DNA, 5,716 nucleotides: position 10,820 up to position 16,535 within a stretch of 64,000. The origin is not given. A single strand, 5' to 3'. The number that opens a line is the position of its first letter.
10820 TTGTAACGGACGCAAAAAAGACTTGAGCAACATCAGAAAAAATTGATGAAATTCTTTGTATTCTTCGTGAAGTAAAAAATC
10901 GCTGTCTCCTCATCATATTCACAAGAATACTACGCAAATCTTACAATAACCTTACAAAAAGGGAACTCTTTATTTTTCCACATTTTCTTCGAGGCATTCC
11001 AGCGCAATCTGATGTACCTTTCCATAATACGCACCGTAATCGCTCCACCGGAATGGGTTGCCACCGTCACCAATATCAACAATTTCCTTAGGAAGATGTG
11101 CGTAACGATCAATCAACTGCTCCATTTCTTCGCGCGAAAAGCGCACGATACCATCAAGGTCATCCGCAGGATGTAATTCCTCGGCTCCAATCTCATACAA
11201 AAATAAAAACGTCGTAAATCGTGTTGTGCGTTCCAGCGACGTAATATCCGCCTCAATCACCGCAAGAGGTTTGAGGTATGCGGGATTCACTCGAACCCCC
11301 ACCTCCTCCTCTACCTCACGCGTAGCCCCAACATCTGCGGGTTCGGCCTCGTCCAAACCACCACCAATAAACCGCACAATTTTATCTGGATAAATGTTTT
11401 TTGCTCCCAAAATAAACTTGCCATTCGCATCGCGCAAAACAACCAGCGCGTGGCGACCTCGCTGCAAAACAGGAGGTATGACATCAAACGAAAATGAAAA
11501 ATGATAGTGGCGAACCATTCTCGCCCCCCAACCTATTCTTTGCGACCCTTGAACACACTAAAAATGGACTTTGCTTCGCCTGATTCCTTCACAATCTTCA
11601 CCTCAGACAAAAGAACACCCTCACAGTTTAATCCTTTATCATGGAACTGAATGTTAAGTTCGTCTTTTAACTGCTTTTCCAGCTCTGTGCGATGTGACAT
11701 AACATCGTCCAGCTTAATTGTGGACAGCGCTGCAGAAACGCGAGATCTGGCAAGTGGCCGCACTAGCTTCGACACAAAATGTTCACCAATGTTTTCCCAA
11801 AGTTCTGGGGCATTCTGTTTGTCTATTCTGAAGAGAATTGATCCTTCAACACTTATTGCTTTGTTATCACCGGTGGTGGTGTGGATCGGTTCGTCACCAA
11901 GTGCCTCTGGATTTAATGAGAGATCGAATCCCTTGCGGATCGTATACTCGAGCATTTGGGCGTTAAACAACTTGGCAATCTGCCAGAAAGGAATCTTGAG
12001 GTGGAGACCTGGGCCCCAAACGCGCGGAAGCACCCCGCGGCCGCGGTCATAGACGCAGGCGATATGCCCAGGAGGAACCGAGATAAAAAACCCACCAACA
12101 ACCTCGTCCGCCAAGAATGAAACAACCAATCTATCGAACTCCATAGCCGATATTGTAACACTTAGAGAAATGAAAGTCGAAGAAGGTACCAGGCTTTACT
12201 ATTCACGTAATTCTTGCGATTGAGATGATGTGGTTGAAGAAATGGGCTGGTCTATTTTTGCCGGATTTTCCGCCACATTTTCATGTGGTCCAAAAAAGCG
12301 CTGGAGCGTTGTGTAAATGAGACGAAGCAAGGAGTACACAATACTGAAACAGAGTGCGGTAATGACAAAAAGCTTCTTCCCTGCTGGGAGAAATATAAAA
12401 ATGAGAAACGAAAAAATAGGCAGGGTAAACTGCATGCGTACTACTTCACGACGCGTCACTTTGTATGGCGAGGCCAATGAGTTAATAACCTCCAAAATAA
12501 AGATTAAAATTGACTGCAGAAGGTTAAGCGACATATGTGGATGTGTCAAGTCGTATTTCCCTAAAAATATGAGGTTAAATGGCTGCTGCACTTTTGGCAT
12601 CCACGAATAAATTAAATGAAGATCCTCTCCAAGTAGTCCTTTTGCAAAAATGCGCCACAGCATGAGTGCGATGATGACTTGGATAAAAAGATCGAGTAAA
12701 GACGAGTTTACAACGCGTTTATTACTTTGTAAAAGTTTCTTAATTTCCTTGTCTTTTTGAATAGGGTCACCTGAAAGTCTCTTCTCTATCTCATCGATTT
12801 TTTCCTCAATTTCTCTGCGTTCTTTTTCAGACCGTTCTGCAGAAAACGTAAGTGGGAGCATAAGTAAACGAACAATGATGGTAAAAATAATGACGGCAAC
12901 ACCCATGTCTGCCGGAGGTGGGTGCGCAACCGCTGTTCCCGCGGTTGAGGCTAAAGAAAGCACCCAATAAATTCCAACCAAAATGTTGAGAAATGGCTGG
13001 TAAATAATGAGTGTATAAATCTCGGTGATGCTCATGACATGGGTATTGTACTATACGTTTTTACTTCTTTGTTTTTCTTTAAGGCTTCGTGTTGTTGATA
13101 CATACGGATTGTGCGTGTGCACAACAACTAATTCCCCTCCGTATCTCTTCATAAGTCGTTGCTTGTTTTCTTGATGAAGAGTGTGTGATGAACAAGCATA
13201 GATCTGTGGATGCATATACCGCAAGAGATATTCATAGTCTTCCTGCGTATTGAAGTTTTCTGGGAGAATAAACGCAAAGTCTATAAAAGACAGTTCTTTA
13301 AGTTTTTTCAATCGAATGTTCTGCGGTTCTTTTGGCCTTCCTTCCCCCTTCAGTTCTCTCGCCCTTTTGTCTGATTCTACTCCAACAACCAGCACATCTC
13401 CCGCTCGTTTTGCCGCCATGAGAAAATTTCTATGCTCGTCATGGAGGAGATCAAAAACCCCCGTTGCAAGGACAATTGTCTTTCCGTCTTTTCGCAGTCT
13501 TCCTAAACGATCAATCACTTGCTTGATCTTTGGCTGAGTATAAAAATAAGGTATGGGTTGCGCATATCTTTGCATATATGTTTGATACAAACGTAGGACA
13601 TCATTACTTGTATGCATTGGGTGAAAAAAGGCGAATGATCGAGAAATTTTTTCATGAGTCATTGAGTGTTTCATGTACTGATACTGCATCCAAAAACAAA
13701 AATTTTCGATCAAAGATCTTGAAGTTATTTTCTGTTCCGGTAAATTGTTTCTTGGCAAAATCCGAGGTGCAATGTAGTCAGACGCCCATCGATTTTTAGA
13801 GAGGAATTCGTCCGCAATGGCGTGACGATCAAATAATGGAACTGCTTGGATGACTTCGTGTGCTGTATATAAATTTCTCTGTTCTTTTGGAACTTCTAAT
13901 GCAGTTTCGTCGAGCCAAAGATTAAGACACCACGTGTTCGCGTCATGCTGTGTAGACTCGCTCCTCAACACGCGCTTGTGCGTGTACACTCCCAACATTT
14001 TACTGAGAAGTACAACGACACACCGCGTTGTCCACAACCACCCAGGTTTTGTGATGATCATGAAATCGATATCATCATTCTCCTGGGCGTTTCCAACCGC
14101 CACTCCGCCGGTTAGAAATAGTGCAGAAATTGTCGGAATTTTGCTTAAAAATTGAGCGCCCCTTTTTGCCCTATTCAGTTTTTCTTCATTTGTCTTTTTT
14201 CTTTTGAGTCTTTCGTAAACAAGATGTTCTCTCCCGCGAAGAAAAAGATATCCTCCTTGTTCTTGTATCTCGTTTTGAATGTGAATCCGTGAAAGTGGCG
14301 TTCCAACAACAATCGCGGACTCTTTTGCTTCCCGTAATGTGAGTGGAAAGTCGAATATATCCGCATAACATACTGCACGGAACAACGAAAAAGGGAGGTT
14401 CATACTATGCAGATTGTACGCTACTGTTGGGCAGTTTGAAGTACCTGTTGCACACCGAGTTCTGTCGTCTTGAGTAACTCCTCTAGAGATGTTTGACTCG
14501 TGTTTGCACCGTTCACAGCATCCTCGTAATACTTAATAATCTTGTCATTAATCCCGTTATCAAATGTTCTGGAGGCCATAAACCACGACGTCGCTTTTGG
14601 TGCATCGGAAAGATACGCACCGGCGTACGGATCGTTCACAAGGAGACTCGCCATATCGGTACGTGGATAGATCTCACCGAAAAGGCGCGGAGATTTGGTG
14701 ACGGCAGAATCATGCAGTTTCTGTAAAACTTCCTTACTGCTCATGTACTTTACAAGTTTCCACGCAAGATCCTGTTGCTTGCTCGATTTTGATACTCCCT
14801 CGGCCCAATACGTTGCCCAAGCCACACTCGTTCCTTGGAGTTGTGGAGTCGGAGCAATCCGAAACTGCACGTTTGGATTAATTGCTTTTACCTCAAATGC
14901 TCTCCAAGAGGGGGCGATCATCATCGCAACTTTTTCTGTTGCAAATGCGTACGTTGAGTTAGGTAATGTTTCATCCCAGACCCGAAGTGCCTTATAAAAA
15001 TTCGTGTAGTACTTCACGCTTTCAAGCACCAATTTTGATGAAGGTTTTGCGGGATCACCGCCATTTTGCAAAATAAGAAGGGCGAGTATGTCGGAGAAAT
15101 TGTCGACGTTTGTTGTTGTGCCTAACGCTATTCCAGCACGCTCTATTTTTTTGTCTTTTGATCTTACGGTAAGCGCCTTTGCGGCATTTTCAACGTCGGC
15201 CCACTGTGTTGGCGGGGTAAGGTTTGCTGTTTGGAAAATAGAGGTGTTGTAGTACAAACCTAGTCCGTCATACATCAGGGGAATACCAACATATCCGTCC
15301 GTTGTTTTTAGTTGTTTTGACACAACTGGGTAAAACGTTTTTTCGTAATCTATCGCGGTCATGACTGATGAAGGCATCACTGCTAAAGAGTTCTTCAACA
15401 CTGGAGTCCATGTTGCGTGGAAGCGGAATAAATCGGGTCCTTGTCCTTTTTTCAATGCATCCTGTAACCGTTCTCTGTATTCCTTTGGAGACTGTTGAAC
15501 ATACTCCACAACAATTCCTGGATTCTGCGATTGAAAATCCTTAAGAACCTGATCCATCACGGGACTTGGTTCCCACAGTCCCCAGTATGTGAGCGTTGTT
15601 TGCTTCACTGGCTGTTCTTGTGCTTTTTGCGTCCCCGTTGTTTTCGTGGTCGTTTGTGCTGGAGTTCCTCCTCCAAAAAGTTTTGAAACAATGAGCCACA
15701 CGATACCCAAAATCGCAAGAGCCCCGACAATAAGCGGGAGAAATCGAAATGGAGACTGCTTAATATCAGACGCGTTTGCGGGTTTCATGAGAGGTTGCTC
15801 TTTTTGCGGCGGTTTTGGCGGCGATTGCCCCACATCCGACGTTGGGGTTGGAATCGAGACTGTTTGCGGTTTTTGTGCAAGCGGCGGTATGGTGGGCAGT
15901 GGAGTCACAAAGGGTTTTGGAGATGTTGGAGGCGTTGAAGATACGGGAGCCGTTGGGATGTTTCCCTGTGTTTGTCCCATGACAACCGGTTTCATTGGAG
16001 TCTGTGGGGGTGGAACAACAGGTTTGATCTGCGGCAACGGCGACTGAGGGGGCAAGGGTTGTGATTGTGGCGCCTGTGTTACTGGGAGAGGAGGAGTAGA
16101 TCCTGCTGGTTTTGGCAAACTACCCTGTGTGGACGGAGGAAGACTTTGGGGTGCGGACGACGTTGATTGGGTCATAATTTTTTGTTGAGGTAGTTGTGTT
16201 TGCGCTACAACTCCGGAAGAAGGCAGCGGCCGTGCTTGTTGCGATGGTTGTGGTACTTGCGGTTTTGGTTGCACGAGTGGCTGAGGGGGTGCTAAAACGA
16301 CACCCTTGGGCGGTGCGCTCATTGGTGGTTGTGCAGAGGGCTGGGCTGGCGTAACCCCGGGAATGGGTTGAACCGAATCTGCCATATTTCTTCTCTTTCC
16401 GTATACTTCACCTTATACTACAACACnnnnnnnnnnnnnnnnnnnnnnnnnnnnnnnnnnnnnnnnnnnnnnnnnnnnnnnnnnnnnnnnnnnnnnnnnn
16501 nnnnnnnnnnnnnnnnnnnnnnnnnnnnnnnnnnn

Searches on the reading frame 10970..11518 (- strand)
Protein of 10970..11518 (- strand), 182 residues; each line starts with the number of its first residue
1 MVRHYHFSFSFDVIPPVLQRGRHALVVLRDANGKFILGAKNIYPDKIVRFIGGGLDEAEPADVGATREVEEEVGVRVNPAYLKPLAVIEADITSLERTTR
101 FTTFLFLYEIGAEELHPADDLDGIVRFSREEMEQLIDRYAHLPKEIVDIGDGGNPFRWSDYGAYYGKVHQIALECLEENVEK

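Call 7: search_protein_families(library=pfam, proteins=[window:10970-11518:-], max_evalue=0.001)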
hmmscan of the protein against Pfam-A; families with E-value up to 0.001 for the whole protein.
window:10970-11518:- (182 aa): 1 family
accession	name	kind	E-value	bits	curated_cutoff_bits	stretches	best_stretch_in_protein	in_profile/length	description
PF00293.34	NUDIX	-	3.7e-10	40.4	21.1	1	20-132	2-118/134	NUDIX domain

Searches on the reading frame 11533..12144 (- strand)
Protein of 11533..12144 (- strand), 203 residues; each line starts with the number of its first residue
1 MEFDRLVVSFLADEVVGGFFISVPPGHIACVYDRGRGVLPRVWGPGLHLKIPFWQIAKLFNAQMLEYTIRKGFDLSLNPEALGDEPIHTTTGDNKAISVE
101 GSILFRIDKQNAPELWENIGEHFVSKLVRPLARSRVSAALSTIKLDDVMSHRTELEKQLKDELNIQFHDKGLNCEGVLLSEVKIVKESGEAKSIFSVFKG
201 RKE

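Call 7: search_protein_families(library=pfam, proteins=[window:11533-12144:-], max_evalue=0.001)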
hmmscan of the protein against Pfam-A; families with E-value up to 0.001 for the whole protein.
window:11533-12144:- (203 aa): 1 family
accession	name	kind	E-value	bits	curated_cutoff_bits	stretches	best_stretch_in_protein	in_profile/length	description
PF01145.31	Band_7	-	3.7e-23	82.9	23.6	1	22-186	2-149/176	SPFH domain / Band 7 family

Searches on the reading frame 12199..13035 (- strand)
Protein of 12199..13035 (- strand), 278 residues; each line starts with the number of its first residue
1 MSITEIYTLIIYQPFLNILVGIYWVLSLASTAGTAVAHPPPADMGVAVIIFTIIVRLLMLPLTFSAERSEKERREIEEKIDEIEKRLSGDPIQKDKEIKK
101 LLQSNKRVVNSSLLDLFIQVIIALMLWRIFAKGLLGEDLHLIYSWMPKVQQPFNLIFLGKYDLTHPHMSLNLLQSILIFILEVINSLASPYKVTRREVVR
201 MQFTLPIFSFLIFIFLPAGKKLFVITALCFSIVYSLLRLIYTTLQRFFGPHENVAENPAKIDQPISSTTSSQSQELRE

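Call 8: search_protein_families(library=pfam, proteins=[window:12199-13035:-], max_evalue=0.001)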
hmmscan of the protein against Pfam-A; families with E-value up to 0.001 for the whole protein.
window:12199-13035:- (278 aa): 1 family
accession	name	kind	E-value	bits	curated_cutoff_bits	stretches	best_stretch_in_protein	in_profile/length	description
PF02096.25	60KD_IMP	-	2.6e-21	76.7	35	1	44-235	1-158/163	60Kd inner membrane protein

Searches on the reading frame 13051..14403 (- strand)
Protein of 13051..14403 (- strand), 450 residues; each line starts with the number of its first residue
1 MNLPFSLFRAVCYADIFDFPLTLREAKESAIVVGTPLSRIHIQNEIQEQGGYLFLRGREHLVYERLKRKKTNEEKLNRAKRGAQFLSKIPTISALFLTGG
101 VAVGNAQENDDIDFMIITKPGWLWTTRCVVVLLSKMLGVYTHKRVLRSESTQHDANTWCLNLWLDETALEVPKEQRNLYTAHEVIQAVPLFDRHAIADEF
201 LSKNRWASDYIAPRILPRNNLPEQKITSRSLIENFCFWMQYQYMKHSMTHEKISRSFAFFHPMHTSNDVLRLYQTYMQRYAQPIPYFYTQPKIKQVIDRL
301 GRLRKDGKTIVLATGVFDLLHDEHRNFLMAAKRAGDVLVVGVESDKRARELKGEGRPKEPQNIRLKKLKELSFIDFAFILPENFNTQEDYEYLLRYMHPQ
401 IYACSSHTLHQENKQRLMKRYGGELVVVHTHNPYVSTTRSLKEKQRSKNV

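Call 8: search_protein_families(library=pfam, proteins=[window:13051-14403:-], max_evalue=0.001)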
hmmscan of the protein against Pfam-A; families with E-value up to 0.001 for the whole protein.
window:13051-14403:- (450 aa): 1 family
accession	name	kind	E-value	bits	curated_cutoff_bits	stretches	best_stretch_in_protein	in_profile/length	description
PF01467.32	CTP_transf_like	-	5.9e-06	27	21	1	312-436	1-93/133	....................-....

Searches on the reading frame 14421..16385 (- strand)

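Call 8: search_protein_families(library=pfam, proteins=[window:14421-16385:-], max_evalue=0.001)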
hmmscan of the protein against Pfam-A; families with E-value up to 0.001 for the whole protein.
window:14421-16385:- (654 aa): 2 families
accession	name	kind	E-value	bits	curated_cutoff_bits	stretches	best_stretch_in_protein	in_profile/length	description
PF13416.11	SBP_bac_8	-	1.7e-29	104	27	1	280-559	2-254/279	Bacterial extracellular solute-binding protein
PF01547.30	SBP_bac_1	-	3e-25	90.3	26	1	277-553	10-305/307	Bacterial extracellular solute-binding protein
